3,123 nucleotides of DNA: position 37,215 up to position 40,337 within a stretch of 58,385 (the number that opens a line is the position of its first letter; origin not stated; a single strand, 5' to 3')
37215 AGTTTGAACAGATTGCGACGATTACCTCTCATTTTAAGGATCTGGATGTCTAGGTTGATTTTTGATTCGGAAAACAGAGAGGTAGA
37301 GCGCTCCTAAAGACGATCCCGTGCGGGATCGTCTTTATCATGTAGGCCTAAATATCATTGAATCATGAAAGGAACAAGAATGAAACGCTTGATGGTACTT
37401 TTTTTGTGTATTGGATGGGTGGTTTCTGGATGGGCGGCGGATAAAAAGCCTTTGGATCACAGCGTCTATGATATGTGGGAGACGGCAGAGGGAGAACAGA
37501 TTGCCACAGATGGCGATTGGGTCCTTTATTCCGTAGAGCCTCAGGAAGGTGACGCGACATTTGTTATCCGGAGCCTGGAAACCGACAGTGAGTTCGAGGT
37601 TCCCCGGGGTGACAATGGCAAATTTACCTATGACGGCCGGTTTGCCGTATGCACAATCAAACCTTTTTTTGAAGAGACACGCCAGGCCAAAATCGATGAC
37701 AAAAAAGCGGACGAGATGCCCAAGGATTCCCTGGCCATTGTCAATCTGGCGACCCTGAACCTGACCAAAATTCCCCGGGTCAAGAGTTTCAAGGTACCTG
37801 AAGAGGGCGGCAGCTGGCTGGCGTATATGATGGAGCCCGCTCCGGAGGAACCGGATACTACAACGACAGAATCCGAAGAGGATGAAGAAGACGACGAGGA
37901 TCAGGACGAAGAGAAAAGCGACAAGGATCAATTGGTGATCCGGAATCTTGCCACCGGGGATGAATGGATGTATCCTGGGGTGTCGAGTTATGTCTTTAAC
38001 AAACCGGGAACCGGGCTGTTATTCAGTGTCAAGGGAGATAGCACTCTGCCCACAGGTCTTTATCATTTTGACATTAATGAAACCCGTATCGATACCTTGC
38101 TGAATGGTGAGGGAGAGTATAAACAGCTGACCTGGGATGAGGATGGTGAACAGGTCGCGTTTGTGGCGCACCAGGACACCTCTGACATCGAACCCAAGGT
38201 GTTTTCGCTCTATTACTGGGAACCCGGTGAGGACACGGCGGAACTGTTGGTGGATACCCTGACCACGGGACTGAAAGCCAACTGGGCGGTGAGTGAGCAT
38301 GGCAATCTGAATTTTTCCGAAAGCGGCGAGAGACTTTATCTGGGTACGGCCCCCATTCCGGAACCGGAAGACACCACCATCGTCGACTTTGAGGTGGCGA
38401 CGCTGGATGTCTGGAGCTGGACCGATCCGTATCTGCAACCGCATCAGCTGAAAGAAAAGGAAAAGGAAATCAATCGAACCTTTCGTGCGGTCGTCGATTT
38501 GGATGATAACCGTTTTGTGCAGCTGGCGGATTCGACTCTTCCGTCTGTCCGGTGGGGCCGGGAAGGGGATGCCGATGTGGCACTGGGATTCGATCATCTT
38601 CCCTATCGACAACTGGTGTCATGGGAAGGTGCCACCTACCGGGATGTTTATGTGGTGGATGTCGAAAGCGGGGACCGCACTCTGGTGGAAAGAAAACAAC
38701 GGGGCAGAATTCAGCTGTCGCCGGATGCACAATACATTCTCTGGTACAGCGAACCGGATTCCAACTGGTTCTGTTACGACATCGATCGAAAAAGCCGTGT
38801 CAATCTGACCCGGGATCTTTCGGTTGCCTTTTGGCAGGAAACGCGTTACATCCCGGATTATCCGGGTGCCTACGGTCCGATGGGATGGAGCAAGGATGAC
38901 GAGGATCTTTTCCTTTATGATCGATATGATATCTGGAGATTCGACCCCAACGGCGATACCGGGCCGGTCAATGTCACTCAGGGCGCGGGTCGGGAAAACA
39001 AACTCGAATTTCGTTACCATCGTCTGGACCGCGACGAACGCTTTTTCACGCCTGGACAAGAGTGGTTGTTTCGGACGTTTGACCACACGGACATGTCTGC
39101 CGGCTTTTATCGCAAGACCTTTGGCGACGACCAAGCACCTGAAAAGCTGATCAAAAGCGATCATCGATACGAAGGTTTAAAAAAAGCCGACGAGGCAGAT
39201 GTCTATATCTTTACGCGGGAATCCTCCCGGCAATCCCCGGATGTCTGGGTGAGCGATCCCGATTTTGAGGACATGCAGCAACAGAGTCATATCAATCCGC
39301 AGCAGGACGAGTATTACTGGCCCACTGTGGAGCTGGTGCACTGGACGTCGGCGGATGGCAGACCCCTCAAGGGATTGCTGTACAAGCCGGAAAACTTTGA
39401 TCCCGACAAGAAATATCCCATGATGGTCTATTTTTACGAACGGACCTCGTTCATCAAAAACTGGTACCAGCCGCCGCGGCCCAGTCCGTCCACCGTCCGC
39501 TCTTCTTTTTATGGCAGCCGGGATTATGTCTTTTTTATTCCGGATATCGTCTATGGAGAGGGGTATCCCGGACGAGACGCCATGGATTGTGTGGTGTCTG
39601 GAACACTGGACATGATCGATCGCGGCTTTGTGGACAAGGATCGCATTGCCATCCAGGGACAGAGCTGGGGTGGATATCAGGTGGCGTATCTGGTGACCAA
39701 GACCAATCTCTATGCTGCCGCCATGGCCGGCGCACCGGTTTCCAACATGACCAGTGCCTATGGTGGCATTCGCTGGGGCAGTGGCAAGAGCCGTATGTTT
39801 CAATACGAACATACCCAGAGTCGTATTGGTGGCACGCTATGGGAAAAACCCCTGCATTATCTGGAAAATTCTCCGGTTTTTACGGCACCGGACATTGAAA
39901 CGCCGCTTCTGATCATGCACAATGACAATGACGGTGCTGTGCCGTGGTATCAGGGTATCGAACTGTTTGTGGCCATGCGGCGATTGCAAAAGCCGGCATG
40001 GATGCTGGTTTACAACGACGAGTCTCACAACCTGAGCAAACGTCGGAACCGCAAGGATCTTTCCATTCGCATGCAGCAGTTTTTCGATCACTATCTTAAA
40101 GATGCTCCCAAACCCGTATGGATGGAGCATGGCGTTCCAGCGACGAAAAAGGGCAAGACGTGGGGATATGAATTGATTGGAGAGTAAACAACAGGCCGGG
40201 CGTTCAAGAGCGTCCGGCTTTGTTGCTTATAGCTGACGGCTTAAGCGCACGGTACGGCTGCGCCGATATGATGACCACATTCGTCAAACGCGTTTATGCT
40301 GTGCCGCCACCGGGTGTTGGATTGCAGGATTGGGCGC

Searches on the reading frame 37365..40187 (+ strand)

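Call 39: search_protein_families(library=pfam, proteins=[window:37365-40187:+], max_evalue=0.0001)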
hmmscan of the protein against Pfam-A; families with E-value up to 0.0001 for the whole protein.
window:37365-40187:+ (940 aa): 1 family
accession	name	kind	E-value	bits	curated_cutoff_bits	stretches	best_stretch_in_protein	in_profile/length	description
PF00326.27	Peptidase_S9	-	7.3e-26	91.4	22.6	1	741-913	46-212/213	Prolyl oligopeptidase family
